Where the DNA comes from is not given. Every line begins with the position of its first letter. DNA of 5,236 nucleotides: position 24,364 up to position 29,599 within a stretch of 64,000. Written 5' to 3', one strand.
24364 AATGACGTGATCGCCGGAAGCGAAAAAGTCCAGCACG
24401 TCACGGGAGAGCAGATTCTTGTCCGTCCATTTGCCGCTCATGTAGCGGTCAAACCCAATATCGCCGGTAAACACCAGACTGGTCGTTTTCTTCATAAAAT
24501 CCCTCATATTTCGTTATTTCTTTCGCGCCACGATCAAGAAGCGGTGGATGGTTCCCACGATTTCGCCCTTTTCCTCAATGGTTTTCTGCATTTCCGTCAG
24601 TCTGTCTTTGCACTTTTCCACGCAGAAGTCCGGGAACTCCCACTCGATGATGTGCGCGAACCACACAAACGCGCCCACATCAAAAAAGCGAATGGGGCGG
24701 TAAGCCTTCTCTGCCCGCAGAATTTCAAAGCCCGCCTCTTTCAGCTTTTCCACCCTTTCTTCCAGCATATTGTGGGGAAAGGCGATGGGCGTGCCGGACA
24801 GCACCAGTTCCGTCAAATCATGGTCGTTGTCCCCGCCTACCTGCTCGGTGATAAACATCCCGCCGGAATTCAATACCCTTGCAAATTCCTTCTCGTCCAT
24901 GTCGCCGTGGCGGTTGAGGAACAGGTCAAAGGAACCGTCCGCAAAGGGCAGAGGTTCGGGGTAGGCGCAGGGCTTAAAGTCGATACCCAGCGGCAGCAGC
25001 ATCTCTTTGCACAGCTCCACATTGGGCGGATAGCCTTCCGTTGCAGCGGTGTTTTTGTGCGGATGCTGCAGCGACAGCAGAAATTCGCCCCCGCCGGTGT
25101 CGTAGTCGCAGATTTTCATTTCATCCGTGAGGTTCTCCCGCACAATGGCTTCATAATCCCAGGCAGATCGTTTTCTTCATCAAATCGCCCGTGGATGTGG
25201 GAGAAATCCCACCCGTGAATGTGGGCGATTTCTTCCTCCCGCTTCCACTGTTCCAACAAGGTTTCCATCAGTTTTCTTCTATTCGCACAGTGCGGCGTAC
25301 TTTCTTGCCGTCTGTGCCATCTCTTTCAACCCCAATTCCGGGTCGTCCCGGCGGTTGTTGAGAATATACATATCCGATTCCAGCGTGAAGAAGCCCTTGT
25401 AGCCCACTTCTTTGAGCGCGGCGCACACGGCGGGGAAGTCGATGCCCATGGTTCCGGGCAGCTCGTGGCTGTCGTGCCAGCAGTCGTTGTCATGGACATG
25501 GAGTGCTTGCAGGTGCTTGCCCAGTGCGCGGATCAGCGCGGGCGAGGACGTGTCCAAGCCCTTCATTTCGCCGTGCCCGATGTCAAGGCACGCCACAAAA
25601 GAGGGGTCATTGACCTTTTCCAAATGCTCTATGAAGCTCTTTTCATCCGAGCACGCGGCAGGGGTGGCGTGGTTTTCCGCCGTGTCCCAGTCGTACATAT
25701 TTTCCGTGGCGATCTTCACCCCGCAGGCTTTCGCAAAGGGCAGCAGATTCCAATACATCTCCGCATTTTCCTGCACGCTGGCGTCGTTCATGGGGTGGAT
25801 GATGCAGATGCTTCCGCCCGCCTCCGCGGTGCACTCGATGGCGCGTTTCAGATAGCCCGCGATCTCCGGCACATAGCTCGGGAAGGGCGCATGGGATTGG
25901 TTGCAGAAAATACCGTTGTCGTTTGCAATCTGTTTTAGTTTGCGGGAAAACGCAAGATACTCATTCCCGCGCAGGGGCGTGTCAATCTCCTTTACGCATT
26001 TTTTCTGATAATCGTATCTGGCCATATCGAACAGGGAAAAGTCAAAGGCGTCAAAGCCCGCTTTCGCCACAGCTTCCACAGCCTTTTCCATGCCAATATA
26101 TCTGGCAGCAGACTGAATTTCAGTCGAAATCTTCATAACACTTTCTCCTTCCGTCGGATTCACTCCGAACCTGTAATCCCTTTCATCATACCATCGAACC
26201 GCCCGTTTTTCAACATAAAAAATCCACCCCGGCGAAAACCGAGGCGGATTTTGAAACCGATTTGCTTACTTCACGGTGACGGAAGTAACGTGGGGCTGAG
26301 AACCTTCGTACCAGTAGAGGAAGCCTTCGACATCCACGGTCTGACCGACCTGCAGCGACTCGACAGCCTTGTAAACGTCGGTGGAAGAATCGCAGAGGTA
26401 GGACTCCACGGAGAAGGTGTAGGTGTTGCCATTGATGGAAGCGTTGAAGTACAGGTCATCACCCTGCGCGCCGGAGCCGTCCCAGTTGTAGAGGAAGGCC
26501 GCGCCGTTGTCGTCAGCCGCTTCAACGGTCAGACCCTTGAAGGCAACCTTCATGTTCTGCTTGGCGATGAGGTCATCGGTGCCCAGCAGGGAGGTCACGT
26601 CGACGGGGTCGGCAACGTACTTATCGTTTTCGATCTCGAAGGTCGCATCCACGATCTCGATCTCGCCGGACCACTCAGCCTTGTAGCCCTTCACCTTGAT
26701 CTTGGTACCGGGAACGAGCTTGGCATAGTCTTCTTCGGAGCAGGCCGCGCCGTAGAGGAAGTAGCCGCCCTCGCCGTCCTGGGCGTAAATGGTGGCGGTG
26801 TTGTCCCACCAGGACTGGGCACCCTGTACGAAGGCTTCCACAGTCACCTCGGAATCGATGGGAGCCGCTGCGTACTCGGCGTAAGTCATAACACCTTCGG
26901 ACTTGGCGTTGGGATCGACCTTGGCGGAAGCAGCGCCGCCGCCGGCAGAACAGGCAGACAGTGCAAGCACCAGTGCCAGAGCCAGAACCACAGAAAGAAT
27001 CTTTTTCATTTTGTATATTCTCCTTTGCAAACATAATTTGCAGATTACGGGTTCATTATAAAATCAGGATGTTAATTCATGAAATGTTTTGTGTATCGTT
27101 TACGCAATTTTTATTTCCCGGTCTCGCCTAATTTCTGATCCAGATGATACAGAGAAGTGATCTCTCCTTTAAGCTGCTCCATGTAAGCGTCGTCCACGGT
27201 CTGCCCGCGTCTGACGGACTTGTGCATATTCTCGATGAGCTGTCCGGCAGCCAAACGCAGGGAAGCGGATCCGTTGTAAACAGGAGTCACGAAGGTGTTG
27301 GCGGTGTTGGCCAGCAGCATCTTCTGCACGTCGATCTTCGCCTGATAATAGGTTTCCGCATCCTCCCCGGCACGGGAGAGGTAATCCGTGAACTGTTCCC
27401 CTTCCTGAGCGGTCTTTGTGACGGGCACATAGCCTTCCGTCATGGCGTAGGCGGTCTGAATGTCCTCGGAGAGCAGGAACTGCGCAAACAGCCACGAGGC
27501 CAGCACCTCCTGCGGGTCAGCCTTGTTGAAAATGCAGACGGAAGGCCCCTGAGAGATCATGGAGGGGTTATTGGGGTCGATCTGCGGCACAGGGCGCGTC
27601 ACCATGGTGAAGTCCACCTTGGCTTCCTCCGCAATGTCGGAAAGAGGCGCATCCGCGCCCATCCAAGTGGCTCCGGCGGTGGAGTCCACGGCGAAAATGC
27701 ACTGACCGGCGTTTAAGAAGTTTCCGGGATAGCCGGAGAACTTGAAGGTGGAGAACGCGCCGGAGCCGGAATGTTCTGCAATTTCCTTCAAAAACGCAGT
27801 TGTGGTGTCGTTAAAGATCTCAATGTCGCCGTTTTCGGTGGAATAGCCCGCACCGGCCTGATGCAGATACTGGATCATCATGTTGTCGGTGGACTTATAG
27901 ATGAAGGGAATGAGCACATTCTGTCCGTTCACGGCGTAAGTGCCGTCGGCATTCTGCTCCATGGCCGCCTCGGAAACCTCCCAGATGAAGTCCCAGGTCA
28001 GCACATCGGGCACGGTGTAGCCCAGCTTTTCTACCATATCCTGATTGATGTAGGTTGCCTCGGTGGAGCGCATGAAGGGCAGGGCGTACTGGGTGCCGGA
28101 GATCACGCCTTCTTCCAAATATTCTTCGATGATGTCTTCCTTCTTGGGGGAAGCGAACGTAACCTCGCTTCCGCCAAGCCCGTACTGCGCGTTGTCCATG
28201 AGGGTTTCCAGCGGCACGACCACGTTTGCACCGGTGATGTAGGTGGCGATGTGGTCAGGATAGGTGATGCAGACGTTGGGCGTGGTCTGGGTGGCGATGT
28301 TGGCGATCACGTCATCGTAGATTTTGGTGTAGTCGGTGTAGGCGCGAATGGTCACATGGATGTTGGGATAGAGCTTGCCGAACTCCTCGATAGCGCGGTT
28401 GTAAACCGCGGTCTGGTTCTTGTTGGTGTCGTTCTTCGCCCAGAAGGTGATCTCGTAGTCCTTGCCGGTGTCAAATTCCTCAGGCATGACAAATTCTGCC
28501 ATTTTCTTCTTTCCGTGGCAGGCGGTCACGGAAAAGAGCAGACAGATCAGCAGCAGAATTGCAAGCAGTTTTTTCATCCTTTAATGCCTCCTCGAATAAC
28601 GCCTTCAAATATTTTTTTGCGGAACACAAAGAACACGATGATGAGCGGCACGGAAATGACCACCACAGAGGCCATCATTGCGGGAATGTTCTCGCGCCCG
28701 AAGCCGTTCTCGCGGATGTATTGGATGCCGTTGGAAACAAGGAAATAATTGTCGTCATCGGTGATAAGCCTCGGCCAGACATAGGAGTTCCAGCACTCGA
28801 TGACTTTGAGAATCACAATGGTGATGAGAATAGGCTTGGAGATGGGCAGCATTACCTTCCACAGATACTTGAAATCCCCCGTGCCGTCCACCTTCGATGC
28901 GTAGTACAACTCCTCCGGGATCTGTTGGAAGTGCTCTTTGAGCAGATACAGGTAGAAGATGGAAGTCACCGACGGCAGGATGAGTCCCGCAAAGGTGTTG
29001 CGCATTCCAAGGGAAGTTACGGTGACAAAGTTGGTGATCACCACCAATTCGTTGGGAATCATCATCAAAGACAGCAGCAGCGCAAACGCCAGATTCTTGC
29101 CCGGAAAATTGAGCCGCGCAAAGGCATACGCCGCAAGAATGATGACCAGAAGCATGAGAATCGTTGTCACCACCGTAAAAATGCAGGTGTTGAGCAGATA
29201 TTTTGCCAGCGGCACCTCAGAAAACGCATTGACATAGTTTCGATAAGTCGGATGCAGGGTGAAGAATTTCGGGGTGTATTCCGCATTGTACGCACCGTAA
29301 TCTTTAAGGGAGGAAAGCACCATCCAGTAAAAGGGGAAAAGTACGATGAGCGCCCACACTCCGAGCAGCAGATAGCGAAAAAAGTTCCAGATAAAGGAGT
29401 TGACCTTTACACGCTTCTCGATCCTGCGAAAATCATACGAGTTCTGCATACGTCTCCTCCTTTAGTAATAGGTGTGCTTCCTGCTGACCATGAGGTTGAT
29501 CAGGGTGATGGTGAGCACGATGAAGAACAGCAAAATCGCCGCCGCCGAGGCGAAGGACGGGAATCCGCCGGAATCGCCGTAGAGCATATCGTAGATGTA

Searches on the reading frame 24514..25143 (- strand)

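Call 27: search_protein_families(library=pfam, proteins=[window:24514-25143:-], max_evalue=0.001)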
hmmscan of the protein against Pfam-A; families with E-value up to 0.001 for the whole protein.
window:24514-25143:- (209 aa): 1 family
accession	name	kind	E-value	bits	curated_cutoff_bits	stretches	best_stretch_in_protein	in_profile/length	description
PF08241.18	Methyltransf_11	-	0.0001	23.3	21.2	0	16-98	5-94/95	Methyltransferase domain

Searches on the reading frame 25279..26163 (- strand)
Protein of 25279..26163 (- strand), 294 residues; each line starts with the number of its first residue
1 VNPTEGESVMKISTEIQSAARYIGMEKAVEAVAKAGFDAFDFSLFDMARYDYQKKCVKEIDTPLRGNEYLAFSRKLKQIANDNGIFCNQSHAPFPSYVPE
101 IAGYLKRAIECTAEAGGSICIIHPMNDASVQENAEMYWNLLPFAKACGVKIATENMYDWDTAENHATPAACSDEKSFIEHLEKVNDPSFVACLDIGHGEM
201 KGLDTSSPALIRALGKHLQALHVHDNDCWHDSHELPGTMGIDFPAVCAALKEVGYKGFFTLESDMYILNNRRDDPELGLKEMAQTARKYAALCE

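Call 27: search_protein_families(library=pfam, proteins=[window:25279-26163:-], max_evalue=0.001)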
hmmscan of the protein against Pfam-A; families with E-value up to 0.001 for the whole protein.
window:25279-26163:- (294 aa): 1 family
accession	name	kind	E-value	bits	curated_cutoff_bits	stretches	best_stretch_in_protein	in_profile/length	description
PF01261.30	AP_endonuc_2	-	1.8e-23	83.9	31.1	1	29-281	1-241/249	Xylose isomerase-like TIM barrel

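Call 69: search_protein_families(library=ncbifam, proteins=[window:25279-26163:-], max_evalue=0.00001)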
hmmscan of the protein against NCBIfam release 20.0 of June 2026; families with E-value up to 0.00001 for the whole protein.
window:25279-26163:- (294 aa): 3 families
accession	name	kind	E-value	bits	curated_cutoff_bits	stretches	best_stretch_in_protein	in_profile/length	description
NF007360.0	PRK09856.1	equivalog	2.3e-07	30.6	305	1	136-271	130-256/276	fructoselysine 3-epimerase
NF041277.1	coba_remo_CbiR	equivalog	4.1e-06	26.5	105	0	175-262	148-233/249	cobamide remodeling phosphodiesterase CbiR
NF041099.2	keto_glucon_epim_IolO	equivalog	8.3e-06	25.3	300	0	209-262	197-245/269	5-keto-L-gluconate epimerase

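Call 86: search_solved_structures(query=window:25279-26163:-, max_evalue=0.01)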
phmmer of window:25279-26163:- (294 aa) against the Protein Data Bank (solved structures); distinct sequences matched with E-value up to 0.01: 7.
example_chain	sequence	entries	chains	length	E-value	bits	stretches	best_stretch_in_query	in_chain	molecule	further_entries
3wqo_A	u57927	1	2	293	5.8e-08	35.7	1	133-263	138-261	Uncharacterized protein MJ1311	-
7cj9_A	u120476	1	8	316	0.0002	24.1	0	179-264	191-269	Epimerase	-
3lmz_A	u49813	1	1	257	0.00021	24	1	183-279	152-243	Putative sugar isomerase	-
7cj4_A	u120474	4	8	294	0.00045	22.9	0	179-264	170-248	Epimerase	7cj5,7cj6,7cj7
7cj8_A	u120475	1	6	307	0.00053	22.7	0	179-264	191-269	Epimerase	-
8yeb_A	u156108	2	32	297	0.0039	19.9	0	25-263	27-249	Ketose 3-epimerase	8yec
5zfs_A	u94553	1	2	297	0.0039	19.8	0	25-263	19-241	D-allulose-3-epimerase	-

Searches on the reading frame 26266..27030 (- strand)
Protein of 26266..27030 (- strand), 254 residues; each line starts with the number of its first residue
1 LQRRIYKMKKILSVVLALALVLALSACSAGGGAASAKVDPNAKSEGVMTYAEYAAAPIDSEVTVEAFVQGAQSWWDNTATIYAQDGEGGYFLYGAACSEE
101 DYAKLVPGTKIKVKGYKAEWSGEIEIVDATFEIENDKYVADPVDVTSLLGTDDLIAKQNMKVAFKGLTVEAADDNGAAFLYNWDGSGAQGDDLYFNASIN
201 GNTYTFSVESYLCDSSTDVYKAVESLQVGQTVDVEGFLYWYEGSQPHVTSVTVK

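Call 27: search_protein_families(library=pfam, proteins=[window:26266-27030:-], max_evalue=0.001)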
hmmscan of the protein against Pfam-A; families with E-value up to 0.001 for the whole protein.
window:26266-27030:- (254 aa): 0 families

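Call 50: search_protein_families(library=pfam, proteins=[window:26266-27030:-], max_evalue=0.01)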
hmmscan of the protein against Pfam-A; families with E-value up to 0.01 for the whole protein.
window:26266-27030:- (254 aa): 1 family
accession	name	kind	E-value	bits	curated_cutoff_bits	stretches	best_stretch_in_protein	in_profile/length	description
PF18914.6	DUF5666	-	0.0024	18.6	27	0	198-238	6-48/60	Domain of unknown function (DUF5666)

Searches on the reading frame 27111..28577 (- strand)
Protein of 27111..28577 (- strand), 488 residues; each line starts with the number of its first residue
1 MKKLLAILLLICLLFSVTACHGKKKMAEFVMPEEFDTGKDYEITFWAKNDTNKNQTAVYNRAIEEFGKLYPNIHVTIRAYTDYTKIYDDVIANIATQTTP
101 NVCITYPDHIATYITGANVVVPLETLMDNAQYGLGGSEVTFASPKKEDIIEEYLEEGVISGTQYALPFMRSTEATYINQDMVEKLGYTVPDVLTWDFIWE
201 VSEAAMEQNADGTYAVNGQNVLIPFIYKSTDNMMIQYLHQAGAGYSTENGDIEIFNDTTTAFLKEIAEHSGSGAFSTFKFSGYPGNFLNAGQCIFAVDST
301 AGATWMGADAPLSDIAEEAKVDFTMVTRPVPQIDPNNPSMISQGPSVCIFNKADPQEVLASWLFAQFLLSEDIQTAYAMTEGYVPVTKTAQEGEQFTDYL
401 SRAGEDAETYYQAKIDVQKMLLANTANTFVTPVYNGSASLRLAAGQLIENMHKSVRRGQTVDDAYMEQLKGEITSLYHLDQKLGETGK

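Call 3: search_protein_families(library=pfam, proteins=[window:27111-28577:-], max_evalue=0.01)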
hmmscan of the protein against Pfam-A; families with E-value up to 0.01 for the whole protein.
window:27111-28577:- (488 aa): 2 families
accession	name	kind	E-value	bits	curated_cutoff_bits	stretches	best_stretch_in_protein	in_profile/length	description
PF13416.11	SBP_bac_8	-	7.6e-28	98.5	27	1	62-399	2-274/279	Bacterial extracellular solute-binding protein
PF01547.30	SBP_bac_1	-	3.2e-14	54.1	26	1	55-374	4-306/307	Bacterial extracellular solute-binding protein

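Call 4: search_protein_families(library=ncbifam, proteins=[window:27111-28577:-], max_evalue=0.01)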
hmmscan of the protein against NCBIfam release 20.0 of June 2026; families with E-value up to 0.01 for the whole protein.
window:27111-28577:- (488 aa): 1 family
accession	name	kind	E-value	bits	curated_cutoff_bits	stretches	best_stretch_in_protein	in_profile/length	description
NF008211.0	PRK10974.1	equivalog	1.1e-06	27.6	411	1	42-398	28-363/439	sn-glycerol-3-phosphate ABC transporter substrate-binding protein UgpB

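Call 85: search_solved_structures(query=window:27111-28577:-, max_evalue=0.001)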
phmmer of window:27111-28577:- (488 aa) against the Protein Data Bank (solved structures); distinct sequences matched with E-value up to 0.001: 13.
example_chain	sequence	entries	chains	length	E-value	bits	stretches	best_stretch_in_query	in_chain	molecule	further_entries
9lff_A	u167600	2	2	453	5.2e-11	45.4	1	59-406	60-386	SN-glycerol-3-phophate ABC transporter, periplasmic SN-glycerol-3-phosphate-binding protei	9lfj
7c0x_A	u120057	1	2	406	3.7e-10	42.6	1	155-402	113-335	Sugar ABC transporter, periplasmic sugar-binding protein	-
7c0f_A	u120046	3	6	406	3.7e-10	42.6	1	155-402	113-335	Sugar ABC transporter, periplasmic sugar-binding protein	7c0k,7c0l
7c0o_A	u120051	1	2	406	6.3e-10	41.9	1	156-402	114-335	Sugar ABC transporter, periplasmic sugar-binding protein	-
7c0t_A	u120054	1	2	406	6.5e-10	41.8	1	157-402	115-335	Sugar ABC transporter, periplasmic sugar-binding protein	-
7c0y_A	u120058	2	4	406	7.4e-10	41.6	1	155-402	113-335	Sugar ABC transporter, periplasmic sugar-binding protein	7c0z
7c0r_A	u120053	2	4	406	8.6e-10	41.4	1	157-402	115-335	Sugar ABC transporter, periplasmic sugar-binding protein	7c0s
7c0u_A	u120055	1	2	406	9.7e-10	41.2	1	155-402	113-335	Sugar ABC transporter, periplasmic sugar-binding protein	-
7c14_A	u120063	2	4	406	1.8e-09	40.3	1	155-402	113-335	Sugar ABC transporter, periplasmic sugar-binding protein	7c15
7c0v_A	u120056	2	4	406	4.2e-09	39.1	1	155-402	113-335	Sugar ABC transporter, periplasmic sugar-binding protein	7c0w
7c16_A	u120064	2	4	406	7.9e-09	38.2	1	141-402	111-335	Sugar ABC transporter, periplasmic sugar-binding protein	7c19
7c1b_A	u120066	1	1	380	1.9e-08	36.9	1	159-402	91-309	Sugar ABC transporter, periplasmic sugar-binding protein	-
6rjy_A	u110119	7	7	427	0.00021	23.6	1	37-213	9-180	Arabino-oligosaccharids-binding protein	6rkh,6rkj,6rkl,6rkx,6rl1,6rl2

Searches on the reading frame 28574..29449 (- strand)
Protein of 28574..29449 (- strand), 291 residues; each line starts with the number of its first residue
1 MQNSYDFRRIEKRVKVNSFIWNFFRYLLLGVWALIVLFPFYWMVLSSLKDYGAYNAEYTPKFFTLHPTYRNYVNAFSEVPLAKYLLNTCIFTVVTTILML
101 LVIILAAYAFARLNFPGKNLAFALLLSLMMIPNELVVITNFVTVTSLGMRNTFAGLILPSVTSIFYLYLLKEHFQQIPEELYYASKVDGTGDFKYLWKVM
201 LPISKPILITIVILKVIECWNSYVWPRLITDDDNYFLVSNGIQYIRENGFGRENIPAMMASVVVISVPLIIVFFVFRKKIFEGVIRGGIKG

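Call 27: search_protein_families(library=pfam, proteins=[window:28574-29449:-], max_evalue=0.001)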
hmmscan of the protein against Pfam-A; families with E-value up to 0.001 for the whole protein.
window:28574-29449:- (291 aa): 1 family
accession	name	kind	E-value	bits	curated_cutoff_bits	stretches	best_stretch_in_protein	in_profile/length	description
PF00528.27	BPD_transp_1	-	4.2e-15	56.4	26.4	1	104-278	6-176/184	Binding-protein-dependent transport system inner membrane component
